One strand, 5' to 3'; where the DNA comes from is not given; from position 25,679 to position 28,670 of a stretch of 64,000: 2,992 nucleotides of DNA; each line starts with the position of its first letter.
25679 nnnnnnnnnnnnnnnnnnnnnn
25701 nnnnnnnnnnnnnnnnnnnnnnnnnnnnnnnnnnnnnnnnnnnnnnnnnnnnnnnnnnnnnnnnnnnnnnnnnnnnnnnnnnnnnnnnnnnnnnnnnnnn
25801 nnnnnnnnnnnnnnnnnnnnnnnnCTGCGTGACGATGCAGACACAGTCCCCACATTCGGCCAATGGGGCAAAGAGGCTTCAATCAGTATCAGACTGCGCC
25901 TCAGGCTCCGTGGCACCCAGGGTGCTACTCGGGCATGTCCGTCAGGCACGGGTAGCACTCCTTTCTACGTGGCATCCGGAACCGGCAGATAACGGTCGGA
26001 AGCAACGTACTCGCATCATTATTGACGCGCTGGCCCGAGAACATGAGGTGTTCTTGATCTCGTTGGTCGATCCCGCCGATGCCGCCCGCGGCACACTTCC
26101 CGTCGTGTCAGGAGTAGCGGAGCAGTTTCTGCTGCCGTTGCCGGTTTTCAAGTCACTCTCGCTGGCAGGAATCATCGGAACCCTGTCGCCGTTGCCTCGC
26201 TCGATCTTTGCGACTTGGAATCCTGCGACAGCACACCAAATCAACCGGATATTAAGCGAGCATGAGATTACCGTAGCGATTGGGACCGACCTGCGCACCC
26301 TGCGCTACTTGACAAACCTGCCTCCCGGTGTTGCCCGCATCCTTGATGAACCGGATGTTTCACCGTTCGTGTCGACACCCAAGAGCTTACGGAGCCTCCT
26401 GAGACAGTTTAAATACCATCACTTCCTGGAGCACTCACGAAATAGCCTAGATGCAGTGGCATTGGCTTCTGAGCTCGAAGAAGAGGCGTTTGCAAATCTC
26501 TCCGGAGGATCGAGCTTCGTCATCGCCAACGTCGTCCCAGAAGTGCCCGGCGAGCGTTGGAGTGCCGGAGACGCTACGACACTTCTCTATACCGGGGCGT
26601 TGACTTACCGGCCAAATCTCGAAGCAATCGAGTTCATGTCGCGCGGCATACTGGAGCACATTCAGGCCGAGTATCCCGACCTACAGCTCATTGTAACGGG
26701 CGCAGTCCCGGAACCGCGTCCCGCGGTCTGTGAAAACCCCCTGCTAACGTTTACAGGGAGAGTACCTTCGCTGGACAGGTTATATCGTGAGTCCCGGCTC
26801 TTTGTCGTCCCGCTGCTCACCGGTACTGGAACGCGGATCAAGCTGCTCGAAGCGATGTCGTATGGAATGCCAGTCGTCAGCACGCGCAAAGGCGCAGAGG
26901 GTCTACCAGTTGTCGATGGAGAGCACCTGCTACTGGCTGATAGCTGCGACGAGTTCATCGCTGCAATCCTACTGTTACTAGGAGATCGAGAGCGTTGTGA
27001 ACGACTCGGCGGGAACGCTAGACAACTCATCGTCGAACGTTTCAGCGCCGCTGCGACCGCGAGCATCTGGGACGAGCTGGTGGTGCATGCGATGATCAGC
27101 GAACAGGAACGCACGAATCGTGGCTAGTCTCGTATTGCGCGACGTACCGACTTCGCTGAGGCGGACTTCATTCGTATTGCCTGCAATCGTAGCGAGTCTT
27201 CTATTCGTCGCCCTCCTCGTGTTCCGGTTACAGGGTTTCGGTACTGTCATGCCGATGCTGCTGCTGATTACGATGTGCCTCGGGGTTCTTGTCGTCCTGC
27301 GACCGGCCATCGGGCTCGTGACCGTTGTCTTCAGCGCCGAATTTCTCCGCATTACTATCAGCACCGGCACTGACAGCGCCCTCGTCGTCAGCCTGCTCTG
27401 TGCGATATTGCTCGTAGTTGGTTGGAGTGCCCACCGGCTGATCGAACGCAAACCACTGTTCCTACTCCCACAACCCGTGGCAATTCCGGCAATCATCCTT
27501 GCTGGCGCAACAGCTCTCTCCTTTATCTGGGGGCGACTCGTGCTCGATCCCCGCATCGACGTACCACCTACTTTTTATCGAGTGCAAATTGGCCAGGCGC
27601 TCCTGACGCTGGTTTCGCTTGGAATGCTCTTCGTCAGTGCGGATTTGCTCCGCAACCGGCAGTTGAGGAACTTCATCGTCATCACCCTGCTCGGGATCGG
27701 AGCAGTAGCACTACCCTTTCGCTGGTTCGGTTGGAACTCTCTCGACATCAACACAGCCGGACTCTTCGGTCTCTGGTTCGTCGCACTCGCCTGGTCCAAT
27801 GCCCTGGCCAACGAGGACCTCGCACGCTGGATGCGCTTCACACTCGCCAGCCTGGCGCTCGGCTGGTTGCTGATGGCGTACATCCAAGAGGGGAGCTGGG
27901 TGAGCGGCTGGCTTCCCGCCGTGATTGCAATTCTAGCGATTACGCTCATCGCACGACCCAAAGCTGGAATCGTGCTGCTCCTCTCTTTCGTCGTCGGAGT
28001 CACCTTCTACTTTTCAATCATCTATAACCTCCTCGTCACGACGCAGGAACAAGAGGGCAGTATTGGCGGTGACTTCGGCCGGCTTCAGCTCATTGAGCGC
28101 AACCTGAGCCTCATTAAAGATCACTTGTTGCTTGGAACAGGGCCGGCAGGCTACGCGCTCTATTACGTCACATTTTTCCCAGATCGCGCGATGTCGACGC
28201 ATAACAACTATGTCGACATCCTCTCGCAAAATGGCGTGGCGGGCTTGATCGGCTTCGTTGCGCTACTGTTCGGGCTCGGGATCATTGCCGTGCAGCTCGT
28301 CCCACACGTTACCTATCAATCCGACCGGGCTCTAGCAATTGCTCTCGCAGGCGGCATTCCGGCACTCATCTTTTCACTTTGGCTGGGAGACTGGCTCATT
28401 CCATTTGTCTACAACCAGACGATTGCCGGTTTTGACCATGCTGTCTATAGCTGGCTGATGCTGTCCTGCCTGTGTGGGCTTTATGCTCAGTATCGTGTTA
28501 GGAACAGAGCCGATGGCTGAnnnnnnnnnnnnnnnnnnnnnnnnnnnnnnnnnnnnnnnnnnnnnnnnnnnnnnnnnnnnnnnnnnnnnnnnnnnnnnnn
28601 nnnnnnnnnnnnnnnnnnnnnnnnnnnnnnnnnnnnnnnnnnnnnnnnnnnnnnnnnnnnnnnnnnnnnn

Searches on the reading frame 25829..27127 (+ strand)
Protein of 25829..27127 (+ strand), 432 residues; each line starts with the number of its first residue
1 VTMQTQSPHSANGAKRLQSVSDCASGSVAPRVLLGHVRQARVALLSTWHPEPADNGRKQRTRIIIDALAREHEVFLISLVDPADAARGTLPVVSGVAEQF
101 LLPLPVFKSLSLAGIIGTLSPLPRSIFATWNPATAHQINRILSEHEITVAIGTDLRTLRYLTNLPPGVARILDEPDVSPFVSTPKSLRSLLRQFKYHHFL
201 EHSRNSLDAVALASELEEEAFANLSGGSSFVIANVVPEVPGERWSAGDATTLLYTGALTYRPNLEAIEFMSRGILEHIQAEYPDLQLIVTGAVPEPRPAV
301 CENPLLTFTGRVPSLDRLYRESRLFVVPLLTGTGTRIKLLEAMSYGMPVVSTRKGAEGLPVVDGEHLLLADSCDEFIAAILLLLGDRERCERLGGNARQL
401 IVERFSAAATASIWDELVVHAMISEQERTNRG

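Call 52: search_protein_families(library=pfam, proteins=[window:25829-27127:+], max_evalue=0.00001)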
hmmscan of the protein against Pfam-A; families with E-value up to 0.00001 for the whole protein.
window:25829-27127:+ (432 aa): 3 families
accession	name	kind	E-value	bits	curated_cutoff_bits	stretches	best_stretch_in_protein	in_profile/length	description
PF13692.12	Glyco_trans_1_4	-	5.4e-22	79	27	1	251-386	3-142/142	Glycosyl transferases group 1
PF00534.26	Glycos_transf_1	-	1.5e-12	47.9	26.4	1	278-399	40-171/172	Glycosyl transferases group 1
PF13524.12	Glyco_trans_1_2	-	1.7e-06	28.5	25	1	274-411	5-139/144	Glycosyl transferase-like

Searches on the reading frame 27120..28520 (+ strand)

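Call 52: search_protein_families(library=pfam, proteins=[window:27120-28520:+], max_evalue=0.00001)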
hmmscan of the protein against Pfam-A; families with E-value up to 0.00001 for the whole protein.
window:27120-28520:+ (466 aa): 1 family
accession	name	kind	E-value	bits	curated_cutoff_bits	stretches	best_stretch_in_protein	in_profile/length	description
PF04932.20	Wzy_C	-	2e-11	44.4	31.7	1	246-380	5-149/149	O-Antigen ligase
